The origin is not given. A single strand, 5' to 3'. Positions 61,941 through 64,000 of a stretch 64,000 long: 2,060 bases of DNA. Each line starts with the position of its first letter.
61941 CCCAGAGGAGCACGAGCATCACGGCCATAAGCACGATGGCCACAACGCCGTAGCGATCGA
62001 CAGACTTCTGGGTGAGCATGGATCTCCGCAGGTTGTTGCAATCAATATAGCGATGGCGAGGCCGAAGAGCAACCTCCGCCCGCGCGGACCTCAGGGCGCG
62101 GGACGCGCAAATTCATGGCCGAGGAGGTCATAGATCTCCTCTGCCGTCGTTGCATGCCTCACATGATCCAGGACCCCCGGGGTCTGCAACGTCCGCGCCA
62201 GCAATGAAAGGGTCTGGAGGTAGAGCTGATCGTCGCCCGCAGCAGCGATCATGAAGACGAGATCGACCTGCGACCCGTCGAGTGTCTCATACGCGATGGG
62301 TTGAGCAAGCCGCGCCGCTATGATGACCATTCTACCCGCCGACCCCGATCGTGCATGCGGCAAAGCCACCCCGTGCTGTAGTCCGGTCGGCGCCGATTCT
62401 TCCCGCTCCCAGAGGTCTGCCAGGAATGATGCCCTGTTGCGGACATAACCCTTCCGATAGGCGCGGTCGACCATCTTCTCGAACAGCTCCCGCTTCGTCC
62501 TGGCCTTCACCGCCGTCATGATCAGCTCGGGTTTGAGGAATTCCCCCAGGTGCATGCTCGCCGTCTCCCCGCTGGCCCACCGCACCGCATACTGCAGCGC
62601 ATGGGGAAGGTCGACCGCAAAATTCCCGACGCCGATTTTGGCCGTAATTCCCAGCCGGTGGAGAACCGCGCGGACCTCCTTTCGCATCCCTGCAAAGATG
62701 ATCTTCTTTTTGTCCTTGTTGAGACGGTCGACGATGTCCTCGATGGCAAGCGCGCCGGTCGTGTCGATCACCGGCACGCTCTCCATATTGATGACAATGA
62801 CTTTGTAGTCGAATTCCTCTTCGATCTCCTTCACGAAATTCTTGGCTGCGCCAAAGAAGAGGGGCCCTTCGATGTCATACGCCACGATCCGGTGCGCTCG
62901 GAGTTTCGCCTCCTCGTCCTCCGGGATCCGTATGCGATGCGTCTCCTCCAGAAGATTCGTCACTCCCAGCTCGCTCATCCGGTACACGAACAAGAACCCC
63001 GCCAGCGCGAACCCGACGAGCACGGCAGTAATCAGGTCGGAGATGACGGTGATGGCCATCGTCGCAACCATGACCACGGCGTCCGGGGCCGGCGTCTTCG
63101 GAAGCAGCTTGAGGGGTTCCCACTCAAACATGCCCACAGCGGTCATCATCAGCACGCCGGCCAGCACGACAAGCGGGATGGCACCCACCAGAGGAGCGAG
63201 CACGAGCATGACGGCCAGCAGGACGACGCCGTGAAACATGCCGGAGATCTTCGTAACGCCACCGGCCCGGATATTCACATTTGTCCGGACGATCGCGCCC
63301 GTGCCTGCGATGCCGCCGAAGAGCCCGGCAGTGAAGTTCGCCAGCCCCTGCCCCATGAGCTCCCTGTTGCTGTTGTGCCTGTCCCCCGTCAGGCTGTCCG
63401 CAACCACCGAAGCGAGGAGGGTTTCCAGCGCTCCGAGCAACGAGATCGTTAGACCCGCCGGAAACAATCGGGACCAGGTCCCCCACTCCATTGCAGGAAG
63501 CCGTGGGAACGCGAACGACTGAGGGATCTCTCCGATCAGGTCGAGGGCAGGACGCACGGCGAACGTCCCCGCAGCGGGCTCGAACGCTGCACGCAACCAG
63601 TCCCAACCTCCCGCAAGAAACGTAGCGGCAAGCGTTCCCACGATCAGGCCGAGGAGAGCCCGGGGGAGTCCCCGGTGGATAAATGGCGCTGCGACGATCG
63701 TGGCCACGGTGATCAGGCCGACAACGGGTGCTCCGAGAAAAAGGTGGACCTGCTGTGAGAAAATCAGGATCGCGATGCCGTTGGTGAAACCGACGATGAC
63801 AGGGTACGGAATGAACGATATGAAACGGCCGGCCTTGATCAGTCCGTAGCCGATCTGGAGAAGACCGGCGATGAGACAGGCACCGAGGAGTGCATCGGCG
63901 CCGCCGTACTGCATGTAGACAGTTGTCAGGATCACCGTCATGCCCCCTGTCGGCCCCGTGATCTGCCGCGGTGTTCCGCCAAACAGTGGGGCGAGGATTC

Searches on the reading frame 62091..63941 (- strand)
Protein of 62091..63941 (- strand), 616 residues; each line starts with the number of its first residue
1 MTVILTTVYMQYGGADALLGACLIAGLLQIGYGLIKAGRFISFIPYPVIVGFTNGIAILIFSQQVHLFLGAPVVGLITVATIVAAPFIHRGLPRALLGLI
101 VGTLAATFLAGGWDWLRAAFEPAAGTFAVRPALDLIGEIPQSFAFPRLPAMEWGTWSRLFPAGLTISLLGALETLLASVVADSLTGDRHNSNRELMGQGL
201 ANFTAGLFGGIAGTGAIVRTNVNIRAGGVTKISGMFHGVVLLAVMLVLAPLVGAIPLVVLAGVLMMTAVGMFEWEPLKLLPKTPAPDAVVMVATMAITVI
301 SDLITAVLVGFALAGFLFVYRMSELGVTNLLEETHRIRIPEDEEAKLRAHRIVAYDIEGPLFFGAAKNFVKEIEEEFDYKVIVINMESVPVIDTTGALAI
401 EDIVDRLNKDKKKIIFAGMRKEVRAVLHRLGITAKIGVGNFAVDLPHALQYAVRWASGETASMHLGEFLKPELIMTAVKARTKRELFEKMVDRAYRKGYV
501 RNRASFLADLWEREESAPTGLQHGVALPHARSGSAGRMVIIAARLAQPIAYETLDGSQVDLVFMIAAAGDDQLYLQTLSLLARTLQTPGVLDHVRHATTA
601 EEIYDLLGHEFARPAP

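Call 42: search_protein_families(library=pfam, max_evalue=0.00001, proteins=[window:62091-63941:-])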
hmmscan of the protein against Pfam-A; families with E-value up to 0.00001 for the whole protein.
window:62091-63941:- (616 aa): 3 families
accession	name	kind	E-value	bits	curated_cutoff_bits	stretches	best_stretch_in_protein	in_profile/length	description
PF00916.26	Sulfate_transp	-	5.2e-51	174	23.2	1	15-294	81-380/380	Sulfate permease family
PF00359.27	PTS_EIIA_2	-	2.5e-31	109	27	1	467-607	1-141/144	Phosphoenolpyruvate-dependent sugar phosphotransferase system, EIIA 2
PF01740.26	STAS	-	6.7e-17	61.6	22.6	1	350-436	8-97/106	STAS domain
